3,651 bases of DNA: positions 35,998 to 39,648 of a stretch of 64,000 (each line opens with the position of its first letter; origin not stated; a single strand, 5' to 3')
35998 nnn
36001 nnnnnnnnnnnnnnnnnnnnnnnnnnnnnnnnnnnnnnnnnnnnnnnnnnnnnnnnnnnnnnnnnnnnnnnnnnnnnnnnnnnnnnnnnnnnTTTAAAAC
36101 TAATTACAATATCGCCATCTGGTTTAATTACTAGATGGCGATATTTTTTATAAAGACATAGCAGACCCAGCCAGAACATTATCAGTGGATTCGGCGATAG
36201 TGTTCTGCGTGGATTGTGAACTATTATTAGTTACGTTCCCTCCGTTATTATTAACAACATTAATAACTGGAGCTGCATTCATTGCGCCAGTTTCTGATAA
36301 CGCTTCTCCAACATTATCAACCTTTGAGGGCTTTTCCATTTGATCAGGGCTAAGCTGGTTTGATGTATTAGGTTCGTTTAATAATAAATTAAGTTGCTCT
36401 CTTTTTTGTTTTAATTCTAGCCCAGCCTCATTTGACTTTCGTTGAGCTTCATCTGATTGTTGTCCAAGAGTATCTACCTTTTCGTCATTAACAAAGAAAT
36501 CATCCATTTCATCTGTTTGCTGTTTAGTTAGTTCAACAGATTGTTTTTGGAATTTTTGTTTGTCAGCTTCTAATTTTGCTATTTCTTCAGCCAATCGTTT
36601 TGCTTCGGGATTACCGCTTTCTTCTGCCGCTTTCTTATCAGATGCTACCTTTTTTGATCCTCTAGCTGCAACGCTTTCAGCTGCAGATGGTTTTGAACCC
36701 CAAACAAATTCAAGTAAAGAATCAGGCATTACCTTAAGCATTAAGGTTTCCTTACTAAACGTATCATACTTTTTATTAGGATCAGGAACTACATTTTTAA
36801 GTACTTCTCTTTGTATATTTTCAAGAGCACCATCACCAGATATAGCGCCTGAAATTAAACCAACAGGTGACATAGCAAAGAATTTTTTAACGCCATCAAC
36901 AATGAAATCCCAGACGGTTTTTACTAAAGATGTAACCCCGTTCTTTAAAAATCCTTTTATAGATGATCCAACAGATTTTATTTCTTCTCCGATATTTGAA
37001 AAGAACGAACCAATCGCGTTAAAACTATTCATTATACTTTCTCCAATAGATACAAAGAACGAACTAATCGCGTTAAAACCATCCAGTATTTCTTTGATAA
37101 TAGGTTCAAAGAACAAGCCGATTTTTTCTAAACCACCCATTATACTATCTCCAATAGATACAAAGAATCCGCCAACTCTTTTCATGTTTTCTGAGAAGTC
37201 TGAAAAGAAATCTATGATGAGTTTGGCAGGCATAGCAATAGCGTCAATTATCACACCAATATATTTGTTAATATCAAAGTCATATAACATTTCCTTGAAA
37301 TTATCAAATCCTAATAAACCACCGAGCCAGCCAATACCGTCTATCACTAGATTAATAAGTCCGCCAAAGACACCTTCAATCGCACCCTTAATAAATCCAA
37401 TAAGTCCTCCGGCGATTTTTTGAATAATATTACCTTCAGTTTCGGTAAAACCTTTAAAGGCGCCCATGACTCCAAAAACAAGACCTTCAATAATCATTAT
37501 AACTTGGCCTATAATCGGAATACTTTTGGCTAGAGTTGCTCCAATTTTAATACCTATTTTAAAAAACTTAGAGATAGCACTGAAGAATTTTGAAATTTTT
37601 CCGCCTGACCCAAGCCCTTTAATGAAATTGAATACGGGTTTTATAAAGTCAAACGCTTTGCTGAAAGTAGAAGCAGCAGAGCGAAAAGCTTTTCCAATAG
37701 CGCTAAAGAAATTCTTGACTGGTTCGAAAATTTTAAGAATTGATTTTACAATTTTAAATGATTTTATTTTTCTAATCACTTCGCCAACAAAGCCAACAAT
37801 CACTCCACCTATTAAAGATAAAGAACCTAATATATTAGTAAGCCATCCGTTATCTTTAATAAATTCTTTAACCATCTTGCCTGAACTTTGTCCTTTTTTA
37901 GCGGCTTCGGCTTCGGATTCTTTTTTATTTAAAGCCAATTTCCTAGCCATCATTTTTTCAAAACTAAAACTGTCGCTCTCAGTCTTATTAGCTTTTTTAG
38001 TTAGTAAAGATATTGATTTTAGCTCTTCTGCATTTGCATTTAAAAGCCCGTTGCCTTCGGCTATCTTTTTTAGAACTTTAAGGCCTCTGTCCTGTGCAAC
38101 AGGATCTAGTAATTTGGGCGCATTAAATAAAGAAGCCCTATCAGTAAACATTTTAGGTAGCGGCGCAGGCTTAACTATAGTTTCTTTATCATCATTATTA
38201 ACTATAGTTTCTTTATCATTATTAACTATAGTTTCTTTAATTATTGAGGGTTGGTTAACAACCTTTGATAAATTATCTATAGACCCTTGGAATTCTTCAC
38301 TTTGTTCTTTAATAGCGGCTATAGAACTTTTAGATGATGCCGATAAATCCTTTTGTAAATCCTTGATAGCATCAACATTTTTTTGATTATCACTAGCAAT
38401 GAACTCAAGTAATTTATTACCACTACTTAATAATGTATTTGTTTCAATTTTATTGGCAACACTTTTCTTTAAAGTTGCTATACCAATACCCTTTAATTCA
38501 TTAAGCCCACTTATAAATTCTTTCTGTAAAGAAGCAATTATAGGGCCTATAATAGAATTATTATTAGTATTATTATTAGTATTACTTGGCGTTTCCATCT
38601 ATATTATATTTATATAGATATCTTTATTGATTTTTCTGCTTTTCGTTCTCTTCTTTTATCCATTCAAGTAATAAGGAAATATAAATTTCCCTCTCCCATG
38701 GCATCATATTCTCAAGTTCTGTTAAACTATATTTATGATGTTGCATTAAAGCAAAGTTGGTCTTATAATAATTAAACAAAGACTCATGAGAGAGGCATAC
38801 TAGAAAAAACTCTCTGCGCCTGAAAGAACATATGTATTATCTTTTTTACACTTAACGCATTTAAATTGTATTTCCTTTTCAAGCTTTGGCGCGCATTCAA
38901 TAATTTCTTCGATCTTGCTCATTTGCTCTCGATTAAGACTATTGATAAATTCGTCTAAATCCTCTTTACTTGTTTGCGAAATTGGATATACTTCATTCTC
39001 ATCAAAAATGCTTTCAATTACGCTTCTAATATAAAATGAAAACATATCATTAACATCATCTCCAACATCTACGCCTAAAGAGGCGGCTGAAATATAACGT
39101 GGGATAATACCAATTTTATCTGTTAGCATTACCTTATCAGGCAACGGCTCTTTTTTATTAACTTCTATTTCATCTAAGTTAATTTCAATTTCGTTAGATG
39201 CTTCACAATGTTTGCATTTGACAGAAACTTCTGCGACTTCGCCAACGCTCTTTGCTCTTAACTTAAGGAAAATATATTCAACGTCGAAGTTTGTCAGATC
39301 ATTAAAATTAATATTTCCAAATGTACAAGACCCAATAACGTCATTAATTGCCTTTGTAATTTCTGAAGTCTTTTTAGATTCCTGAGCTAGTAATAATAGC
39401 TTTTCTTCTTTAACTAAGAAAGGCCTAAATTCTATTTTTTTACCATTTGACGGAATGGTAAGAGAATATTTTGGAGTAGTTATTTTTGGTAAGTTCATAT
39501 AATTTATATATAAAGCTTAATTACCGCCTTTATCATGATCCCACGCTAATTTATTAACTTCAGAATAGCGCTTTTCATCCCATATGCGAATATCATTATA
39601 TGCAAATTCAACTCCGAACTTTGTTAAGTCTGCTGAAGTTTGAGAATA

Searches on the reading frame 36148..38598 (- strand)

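Call 10: search_protein_families(library=phrogs, proteins=[window:36148-38598:-])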
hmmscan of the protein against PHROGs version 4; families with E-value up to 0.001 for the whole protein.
window:36148-38598:- (816 aa): 3 families
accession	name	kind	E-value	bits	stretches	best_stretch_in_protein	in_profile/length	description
phrog_58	-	tail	3.2e-15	56.6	1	68-802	453-1140/1544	tail length tape measure protein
phrog_305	-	tail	1.5e-05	24.8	1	236-574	325-702/1001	tail length tape measure protein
phrog_1535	-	tail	0.00013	21.3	1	462-586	899-1033/1152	tail length tape measure protein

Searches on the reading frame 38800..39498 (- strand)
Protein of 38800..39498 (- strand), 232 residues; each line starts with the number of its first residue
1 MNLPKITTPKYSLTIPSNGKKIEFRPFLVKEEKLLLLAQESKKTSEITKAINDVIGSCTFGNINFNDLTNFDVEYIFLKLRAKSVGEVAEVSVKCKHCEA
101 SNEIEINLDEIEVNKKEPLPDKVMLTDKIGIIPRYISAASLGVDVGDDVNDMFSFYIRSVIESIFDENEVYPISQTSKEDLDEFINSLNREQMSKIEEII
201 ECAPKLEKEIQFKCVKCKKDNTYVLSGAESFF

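Call 64: search_protein_families(library=pfam, max_evalue=0.01, proteins=[window:38800-39498:-])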
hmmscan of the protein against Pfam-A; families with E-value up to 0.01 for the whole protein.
window:38800-39498:- (232 aa): 2 families
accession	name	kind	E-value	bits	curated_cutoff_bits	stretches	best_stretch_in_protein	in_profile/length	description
PF12322.14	T4_baseplate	-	2.3e-57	194.6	24.5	1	9-232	2-218/219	T4 bacteriophage base plate protein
PF17035.10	BET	-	0.0083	16.6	24.5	0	172-201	1-30/64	Bromodomain extra-terminal - transcription regulation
